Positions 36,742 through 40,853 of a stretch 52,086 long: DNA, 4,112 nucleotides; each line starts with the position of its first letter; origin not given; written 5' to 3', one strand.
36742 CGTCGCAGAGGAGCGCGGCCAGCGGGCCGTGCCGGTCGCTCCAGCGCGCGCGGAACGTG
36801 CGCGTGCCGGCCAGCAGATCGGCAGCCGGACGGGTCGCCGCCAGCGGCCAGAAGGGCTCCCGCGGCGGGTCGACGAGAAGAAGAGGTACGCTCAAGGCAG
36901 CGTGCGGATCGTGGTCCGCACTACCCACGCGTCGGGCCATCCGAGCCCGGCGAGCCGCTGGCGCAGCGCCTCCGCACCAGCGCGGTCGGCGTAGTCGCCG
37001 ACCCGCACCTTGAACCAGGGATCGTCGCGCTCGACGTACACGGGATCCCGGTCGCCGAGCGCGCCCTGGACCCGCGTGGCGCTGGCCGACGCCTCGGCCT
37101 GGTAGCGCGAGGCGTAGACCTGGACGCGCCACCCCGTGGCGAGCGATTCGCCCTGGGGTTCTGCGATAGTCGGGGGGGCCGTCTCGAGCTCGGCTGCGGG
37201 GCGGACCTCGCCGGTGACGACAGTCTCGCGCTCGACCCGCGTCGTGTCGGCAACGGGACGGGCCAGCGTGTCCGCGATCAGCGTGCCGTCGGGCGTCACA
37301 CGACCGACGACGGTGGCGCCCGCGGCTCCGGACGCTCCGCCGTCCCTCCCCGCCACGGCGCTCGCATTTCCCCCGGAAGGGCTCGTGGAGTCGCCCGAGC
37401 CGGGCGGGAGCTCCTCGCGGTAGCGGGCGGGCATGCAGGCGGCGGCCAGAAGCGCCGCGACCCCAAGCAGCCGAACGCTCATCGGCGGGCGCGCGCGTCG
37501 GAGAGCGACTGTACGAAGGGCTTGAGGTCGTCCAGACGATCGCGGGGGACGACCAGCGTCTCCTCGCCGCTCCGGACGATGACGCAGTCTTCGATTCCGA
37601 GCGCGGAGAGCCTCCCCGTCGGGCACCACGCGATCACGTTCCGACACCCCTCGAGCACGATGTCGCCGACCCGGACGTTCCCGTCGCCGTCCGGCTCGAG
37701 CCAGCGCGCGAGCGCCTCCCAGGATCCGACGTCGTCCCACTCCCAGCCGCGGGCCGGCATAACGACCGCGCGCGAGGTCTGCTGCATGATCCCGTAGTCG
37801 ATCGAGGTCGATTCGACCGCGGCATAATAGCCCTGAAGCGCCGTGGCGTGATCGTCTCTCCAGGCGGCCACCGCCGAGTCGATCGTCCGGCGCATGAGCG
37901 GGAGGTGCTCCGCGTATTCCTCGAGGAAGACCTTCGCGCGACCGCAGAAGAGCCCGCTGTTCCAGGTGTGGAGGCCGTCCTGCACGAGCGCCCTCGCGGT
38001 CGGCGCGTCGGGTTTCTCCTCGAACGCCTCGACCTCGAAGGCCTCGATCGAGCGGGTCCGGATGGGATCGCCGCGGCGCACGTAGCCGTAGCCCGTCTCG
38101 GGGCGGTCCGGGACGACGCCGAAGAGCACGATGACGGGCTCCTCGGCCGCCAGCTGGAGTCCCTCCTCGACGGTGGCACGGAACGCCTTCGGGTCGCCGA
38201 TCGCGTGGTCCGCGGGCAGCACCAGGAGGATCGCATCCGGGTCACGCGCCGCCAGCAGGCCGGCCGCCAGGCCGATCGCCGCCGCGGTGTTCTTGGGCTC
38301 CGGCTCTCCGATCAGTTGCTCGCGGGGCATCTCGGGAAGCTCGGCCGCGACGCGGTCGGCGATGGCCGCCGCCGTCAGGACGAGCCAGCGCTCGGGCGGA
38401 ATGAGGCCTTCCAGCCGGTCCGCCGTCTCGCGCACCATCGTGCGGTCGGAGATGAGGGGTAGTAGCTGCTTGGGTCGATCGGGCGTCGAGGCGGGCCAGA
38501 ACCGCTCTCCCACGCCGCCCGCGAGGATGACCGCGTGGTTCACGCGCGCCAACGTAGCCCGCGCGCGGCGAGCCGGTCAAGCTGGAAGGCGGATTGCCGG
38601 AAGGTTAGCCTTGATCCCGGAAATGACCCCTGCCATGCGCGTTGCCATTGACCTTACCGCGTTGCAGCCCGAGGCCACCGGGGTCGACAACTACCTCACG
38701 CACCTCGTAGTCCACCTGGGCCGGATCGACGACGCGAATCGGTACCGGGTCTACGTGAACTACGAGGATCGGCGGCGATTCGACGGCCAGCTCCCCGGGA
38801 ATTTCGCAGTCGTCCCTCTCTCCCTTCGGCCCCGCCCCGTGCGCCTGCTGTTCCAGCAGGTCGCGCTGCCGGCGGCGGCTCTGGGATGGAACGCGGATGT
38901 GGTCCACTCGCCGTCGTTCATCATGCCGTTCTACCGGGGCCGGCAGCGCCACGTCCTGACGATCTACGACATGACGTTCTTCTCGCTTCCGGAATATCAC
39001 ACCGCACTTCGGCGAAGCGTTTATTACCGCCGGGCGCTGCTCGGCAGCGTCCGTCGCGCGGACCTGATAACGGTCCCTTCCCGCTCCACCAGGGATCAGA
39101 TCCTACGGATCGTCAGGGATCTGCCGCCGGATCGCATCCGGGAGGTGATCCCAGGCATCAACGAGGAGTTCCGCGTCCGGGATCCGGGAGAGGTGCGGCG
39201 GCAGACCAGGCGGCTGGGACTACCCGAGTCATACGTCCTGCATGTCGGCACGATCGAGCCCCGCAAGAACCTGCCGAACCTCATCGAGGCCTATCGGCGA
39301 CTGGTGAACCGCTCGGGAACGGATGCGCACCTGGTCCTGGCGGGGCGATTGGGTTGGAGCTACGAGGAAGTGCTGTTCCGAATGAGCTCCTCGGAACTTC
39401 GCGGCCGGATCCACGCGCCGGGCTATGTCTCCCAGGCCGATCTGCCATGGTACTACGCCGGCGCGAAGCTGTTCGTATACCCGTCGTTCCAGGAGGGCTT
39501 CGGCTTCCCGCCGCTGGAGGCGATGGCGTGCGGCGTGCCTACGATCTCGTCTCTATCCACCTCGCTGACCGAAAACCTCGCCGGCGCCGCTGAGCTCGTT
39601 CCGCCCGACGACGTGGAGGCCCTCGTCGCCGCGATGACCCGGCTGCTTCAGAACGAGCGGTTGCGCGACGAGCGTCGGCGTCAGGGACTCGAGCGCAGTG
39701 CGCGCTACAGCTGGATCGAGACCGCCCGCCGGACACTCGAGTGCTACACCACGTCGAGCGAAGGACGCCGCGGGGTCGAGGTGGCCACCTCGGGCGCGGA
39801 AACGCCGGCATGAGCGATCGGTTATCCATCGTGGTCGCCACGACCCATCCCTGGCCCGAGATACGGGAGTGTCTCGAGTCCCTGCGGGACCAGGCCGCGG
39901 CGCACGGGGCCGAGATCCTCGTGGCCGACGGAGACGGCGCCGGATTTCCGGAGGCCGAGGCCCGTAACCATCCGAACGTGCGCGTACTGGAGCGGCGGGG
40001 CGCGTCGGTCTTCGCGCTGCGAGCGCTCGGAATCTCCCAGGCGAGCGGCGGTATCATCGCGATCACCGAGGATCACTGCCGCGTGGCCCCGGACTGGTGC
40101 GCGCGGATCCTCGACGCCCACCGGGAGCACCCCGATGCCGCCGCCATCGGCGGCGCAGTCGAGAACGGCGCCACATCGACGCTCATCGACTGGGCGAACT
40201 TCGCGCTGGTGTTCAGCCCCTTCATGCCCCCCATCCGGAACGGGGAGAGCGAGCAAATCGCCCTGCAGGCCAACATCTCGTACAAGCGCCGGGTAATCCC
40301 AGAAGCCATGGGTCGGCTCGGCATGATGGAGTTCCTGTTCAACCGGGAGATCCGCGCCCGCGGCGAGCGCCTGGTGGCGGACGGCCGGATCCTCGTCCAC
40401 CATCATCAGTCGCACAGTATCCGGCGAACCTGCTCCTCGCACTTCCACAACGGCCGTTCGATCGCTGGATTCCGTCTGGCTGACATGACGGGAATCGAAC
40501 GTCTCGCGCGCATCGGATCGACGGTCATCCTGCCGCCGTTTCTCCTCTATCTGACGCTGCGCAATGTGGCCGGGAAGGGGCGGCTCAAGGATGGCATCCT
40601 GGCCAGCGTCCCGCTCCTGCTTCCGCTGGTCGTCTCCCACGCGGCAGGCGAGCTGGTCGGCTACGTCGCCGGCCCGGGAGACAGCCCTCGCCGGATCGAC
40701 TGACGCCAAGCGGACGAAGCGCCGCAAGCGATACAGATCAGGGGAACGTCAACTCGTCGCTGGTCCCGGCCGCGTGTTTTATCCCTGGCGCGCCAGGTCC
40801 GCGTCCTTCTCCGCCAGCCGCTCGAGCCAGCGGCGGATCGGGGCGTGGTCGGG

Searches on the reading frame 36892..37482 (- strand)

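Call 80: search_protein_families(library=pfam, proteins=[window:36892-37482:-], max_evalue=0.000001)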
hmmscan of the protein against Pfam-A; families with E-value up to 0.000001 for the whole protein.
window:36892-37482:- (196 aa): 1 family
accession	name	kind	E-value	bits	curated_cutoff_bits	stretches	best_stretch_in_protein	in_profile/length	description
PF05036.18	SPOR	-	6.3e-14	52.5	21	1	116-189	3-76/76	SPOR domain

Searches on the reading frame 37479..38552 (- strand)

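Call 80: search_protein_families(library=pfam, proteins=[window:37479-38552:-], max_evalue=0.000001)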
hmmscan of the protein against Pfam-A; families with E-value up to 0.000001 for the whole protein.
window:37479-38552:- (357 aa): 2 families
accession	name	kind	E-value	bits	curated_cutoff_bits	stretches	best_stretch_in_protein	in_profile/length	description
PF00483.29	NTP_transferase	-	2.3e-38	132.6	21.2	1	7-282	2-236/245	Nucleotidyl transferase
PF12804.13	NTP_transf_3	-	6.8e-11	43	27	1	7-130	1-110/160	MobA-like NTP transferase domain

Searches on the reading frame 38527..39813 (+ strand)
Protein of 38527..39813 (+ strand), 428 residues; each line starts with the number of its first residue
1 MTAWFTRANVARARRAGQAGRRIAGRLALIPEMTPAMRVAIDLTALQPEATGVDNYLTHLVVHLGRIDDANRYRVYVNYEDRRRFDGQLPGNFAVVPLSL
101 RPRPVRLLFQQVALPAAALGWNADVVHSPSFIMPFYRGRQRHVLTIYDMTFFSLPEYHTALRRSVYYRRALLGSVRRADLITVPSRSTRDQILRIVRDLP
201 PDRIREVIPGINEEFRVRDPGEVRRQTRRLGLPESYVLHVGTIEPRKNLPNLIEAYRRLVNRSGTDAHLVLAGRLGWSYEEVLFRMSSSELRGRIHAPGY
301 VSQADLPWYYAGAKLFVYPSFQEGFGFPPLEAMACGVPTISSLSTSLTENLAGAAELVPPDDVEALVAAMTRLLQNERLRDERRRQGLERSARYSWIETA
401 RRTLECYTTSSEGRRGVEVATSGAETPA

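Call 13: search_protein_families(library=pfam, proteins=[window:38527-39813:+], max_evalue=0.001)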
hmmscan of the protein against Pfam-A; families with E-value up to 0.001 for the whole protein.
window:38527-39813:+ (428 aa): 5 families
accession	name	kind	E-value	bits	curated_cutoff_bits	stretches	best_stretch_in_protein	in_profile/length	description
PF00534.26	Glycos_transf_1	-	1.2e-30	106.7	26.4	1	233-387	14-169/172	Glycosyl transferases group 1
PF13692.12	Glyco_trans_1_4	-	1.7e-26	93.7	27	1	236-376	3-142/142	Glycosyl transferases group 1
PF13439.12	Glyco_transf_4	-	1.6e-11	45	28.5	1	52-214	3-169/170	Glycosyltransferase Family 4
PF20706.3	GT4-conflict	-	8.6e-11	41.9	26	1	189-390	158-358/385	Family 4 Glycosyltransferase in conflict systems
PF13524.12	Glyco_trans_1_2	-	4e-10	40.2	25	1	256-403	9-142/144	Glycosyl transferase-like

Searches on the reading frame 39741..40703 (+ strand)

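Call 13: search_protein_families(library=pfam, proteins=[window:39741-40703:+], max_evalue=0.001)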
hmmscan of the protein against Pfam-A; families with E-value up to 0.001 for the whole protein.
window:39741-40703:+ (320 aa): 1 family
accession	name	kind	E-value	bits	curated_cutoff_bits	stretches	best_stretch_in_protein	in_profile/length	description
PF00535.33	Glycos_transf_2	-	9.4e-13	48.9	23.3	1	29-164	1-142/168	Glycosyl transferase family 2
